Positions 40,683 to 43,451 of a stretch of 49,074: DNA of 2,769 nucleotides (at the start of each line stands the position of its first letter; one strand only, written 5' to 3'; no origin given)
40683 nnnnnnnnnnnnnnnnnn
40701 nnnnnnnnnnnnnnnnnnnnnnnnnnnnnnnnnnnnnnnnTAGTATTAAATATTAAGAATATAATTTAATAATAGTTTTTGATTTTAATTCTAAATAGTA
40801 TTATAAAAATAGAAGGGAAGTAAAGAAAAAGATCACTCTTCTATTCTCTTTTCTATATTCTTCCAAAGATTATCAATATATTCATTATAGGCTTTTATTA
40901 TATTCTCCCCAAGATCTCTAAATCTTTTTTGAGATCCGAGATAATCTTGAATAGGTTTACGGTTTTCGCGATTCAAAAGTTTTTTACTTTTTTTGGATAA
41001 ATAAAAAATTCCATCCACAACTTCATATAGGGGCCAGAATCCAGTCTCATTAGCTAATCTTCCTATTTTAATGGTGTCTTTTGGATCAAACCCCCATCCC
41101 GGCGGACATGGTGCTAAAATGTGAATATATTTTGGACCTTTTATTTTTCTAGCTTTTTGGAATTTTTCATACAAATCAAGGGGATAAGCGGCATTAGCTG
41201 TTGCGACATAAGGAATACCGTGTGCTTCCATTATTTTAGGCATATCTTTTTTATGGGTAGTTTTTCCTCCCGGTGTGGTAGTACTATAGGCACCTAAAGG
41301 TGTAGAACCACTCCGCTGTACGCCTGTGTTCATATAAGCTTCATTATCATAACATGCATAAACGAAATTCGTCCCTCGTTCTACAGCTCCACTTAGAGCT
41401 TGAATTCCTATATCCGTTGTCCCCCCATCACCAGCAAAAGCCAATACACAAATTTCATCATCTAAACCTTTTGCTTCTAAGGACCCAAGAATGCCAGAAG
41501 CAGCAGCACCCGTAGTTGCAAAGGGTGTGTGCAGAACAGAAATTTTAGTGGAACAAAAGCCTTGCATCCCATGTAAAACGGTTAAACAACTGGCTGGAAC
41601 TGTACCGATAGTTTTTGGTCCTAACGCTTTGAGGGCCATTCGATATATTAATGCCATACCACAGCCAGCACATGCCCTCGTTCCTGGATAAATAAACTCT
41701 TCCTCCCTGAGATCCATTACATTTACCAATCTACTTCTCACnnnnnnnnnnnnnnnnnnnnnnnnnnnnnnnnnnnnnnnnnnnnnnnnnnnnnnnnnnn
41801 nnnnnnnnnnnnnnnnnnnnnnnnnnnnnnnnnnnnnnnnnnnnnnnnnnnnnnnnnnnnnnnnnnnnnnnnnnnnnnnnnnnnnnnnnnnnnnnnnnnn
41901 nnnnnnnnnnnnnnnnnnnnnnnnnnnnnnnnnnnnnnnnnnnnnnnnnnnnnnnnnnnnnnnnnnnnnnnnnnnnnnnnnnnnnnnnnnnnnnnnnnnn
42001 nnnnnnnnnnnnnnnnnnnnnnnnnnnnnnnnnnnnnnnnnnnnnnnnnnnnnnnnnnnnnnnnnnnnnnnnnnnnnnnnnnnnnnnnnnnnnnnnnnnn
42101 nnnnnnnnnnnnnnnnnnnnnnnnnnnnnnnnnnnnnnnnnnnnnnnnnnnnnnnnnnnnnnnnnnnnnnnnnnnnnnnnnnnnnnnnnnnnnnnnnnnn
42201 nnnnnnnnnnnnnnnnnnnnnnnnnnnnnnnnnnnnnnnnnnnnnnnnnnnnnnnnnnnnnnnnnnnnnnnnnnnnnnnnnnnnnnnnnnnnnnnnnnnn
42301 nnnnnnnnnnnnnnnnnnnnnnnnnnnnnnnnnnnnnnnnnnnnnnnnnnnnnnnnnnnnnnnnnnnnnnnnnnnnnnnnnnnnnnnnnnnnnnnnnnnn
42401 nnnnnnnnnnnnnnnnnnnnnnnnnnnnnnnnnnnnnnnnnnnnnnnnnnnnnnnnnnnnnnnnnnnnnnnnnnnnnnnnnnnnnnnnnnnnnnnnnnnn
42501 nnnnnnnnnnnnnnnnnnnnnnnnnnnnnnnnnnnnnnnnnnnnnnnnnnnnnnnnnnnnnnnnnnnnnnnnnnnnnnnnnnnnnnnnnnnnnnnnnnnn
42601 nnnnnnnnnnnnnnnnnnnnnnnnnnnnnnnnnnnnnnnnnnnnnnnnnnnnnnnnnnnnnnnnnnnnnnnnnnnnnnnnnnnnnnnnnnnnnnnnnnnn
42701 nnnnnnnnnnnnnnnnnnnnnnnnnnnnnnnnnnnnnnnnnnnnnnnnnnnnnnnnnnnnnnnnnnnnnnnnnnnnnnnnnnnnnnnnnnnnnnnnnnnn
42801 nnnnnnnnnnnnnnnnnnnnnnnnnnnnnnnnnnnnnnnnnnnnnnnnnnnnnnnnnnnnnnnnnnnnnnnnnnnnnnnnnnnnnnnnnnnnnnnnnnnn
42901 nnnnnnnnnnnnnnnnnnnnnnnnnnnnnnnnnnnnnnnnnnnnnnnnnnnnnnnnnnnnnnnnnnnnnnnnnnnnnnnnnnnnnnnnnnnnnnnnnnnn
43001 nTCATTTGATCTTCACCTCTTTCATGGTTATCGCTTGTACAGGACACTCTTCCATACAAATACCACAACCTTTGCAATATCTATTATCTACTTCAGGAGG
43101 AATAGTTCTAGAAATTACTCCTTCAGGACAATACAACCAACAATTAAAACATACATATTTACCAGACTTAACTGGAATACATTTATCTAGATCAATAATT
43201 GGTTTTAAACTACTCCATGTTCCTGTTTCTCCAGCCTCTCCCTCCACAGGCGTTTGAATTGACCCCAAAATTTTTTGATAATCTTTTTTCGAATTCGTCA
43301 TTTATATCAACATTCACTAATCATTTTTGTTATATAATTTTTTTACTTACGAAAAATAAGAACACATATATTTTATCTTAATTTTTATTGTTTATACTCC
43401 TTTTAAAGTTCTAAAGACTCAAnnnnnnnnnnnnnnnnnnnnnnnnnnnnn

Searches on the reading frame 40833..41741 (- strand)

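Call 3: search_protein_families(library=pfam, proteins=[window:40833-41741:-], max_evalue=10)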
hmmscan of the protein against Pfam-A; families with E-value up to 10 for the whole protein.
window:40833-41741:- (302 aa): 2 families
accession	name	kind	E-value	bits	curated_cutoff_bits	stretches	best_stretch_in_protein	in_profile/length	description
PF02775.26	TPP_enzyme_C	-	4.6e-20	72.4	21.9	1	73-208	26-151/151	Thiamine pyrophosphate enzyme, C-terminal TPP binding domain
PF13292.11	DXP_synthase_N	-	0.023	14.4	21.2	2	56-138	91-176/274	1-deoxy-D-xylulose-5-phosphate synthase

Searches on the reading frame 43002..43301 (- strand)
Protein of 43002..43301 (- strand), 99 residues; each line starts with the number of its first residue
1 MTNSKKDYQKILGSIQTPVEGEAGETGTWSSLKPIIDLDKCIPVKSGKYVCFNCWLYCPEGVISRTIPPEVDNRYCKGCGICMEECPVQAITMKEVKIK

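Call 55: search_protein_families(library=pfam, proteins=[window:43002-43301:-], max_evalue=0.001)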
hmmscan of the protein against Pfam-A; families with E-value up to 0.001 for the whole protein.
window:43002-43301:- (99 aa): 8 families
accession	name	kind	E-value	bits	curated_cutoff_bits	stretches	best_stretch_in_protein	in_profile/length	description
PF12837.12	Fer4_6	-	5.1e-09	36.1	25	1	69-91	2-24/24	4Fe-4S binding domain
PF00037.32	Fer4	-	3.3e-08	33.5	21.1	1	69-92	1-24/24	4Fe-4S binding domain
PF13187.11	Fer4_9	-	7.1e-07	29.6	27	2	51-91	5-52/52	4Fe-4S dicluster domain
PF13484.11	Fer4_16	-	3.2e-06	28.2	30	0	76-94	2-20/66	4Fe-4S double cluster binding domain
PF12838.12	Fer4_7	-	3.2e-06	28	27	1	76-97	2-23/52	4Fe-4S dicluster domain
PF13237.11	Fer4_10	-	2.1e-05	24.8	25.5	1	71-92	4-29/53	4Fe-4S dicluster domain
PF14697.11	Fer4_21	-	3.5e-05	24.3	35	1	36-93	3-59/59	4Fe-4S dicluster domain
PF25160.1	LdpA_Fe-S-bd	-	0.00068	19.8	27.6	0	54-95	9-47/49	LdpA Fe-S cluster-binding domain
